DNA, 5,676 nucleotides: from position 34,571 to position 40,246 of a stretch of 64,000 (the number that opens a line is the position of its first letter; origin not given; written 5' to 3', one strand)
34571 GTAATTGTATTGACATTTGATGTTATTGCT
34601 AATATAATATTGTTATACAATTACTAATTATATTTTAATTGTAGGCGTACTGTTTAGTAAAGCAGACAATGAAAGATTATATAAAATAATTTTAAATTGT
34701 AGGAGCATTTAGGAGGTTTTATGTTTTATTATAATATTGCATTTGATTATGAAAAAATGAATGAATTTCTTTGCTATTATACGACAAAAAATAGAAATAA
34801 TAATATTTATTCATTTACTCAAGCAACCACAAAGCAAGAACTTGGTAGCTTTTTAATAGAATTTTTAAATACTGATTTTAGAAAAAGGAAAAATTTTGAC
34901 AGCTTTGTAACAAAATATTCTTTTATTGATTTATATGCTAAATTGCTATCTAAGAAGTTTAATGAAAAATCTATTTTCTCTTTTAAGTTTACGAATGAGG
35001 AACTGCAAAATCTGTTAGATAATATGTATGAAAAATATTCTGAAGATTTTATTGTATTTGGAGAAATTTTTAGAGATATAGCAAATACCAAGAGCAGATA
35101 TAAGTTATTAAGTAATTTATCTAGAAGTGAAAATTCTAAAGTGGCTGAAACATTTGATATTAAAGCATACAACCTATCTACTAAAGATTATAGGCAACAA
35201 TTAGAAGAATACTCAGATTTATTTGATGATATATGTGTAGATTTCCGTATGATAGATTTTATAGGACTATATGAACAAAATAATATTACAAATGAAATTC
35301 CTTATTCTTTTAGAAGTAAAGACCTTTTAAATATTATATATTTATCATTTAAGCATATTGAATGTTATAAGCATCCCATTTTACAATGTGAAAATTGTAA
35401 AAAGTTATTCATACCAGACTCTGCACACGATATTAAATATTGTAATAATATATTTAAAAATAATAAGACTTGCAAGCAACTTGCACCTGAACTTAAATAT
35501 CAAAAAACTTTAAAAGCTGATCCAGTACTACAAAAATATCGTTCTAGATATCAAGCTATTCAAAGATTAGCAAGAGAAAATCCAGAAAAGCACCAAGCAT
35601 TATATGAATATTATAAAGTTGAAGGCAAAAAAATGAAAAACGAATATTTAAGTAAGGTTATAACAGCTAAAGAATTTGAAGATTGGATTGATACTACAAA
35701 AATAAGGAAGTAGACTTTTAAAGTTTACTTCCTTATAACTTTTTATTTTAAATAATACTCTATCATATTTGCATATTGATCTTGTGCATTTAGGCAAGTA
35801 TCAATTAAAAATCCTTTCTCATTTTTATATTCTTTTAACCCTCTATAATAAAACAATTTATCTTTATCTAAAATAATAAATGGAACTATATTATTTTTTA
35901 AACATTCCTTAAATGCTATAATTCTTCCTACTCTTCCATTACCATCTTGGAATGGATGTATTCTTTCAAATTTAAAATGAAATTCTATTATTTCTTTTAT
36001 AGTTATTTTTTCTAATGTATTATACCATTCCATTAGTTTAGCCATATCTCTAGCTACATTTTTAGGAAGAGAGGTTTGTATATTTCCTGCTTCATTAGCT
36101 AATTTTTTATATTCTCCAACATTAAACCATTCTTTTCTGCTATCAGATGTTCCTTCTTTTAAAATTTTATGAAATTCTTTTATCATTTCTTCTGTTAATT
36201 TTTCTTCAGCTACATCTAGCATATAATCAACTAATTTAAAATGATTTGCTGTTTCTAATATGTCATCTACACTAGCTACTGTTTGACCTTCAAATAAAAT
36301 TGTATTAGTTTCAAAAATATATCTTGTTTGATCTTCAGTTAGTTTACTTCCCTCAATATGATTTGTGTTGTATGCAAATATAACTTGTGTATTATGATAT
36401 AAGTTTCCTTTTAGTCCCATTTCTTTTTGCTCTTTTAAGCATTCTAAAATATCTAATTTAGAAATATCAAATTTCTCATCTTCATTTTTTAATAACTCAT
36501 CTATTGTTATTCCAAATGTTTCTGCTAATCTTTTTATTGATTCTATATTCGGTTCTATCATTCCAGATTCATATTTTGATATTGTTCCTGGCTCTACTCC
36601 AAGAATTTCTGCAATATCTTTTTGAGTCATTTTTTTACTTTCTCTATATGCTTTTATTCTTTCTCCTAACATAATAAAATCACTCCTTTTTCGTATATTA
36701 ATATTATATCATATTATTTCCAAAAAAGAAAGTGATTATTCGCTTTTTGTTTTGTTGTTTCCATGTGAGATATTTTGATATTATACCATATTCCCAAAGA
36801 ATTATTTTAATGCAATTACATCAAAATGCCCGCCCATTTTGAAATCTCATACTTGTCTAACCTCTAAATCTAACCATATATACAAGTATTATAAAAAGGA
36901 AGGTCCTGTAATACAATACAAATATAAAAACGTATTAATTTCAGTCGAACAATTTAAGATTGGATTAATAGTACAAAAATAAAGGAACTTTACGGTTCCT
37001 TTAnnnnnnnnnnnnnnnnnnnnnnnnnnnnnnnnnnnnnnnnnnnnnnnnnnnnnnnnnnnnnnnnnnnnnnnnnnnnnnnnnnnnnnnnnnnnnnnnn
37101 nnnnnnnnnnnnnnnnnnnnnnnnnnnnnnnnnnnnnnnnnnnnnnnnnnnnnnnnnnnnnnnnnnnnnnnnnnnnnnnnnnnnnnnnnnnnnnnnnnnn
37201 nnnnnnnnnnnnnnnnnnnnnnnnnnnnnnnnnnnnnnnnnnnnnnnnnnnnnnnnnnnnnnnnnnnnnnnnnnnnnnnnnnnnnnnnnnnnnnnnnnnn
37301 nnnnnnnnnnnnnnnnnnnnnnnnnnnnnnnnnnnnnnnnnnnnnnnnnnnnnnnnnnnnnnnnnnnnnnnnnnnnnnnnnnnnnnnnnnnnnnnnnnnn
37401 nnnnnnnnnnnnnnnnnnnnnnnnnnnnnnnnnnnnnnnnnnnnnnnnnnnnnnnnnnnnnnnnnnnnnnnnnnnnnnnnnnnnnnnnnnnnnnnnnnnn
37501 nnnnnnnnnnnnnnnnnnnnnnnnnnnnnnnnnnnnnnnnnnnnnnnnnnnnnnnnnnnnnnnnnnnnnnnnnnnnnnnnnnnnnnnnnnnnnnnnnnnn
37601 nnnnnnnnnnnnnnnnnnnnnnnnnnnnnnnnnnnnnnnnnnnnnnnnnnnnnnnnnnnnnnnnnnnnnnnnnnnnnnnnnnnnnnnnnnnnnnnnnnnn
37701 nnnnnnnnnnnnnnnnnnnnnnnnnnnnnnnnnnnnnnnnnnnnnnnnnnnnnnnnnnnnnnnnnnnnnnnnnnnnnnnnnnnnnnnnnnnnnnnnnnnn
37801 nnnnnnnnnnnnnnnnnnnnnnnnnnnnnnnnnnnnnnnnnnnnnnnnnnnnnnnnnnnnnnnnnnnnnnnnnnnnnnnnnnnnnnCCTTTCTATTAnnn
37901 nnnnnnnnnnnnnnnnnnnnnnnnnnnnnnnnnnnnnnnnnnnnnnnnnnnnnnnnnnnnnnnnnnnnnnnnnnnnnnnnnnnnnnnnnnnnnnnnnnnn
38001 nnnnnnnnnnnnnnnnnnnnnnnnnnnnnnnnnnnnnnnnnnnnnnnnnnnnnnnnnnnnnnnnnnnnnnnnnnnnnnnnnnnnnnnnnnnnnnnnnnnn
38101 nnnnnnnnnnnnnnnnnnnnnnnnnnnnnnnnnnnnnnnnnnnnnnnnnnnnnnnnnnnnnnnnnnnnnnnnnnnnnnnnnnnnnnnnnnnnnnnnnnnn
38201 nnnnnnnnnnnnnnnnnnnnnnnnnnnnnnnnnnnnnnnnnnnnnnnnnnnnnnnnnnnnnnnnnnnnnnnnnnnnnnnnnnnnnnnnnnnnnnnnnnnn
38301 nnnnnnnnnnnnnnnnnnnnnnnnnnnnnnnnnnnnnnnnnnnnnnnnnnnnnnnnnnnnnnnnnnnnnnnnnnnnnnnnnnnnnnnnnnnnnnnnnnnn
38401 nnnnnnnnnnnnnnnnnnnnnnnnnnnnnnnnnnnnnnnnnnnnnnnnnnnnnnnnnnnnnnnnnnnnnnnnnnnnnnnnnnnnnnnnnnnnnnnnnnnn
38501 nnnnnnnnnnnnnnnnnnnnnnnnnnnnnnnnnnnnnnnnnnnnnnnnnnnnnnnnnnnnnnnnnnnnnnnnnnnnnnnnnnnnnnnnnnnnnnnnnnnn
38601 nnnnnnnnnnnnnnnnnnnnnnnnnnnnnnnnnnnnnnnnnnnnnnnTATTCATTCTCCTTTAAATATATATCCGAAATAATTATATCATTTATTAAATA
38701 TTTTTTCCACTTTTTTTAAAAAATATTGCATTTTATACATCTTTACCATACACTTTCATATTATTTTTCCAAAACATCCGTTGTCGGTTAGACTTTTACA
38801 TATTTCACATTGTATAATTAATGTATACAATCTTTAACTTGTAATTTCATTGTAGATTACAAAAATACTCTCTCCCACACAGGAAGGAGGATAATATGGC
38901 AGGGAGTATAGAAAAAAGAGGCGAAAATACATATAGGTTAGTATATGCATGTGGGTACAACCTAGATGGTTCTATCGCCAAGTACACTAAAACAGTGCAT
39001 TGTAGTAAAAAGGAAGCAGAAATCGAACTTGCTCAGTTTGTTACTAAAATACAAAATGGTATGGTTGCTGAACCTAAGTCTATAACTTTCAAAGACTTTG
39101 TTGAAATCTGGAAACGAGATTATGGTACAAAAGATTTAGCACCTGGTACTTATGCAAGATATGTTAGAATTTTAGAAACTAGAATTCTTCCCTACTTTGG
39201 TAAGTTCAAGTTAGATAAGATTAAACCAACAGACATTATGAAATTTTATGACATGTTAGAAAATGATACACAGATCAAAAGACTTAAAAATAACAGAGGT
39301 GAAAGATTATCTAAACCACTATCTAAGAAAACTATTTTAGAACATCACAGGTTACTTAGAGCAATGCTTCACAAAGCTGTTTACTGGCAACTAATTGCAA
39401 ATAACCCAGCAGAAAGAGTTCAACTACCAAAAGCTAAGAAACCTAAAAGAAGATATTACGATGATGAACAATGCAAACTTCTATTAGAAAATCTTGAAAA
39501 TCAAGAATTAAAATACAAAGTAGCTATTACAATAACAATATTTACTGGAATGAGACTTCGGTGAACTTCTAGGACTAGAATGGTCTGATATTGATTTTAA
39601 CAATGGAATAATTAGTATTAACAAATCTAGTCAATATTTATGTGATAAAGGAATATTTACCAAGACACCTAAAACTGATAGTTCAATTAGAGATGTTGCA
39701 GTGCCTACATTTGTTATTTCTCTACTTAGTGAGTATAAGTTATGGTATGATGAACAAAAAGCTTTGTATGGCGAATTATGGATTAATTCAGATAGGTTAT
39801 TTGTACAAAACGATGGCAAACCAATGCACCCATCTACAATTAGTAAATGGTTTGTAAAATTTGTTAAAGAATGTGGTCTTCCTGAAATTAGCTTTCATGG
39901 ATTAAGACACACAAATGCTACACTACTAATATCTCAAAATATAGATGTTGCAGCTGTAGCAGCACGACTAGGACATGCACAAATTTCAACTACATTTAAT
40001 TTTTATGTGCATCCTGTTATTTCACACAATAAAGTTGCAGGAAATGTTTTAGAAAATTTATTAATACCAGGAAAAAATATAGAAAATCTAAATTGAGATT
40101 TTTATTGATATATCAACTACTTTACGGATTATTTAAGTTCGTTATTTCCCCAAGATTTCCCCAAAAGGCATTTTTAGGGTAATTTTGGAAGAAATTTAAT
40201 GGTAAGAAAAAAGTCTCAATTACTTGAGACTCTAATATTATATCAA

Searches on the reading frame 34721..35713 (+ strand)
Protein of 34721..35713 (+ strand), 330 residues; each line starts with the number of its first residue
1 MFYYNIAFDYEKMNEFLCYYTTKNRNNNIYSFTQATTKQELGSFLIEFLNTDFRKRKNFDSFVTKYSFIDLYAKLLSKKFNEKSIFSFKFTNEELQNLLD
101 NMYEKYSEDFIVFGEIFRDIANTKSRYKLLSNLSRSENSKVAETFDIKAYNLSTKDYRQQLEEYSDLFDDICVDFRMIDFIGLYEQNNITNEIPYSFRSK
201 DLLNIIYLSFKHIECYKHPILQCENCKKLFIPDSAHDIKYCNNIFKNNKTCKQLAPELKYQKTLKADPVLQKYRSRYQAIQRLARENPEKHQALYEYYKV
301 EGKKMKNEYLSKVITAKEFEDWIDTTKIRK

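Call 75: search_protein_families(library=pfam, proteins=[window:34721-35713:+], max_evalue=0.0001)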
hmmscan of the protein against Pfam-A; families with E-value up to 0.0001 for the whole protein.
window:34721-35713:+ (330 aa): 1 family
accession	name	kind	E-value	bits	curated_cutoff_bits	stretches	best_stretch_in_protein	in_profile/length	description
PF19553.4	DUF6076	-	1.9e-10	41.2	23.5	1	201-294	32-128/168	Family of unknown function (DUF6076)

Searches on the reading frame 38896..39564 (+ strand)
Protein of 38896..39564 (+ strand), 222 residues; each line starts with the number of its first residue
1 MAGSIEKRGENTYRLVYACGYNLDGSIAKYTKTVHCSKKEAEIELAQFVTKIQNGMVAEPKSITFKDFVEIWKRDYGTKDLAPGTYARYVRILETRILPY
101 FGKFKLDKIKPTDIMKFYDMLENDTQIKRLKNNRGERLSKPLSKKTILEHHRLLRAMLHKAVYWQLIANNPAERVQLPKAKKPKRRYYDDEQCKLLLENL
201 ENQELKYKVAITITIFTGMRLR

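Call 76: search_protein_families(library=pfam, proteins=[window:38896-39564:+], max_evalue=0.0001)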
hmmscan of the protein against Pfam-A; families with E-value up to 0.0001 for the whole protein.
window:38896-39564:+ (222 aa): 1 family
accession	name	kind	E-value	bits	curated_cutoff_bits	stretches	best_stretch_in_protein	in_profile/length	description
PF14659.12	Phage_int_SAM_3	-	1.2e-18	67.5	22.6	1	64-119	1-55/58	Phage integrase, N-terminal SAM-like domain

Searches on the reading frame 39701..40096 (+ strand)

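Call 76: search_protein_families(library=pfam, proteins=[window:39701-40096:+], max_evalue=0.0001)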
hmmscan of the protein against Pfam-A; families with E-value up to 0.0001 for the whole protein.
window:39701-40096:+ (131 aa): 1 family
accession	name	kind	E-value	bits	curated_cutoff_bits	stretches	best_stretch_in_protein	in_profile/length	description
PF00589.27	Phage_integrase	-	6.4e-17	62.3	27.1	1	29-105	92-168/172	Phage integrase family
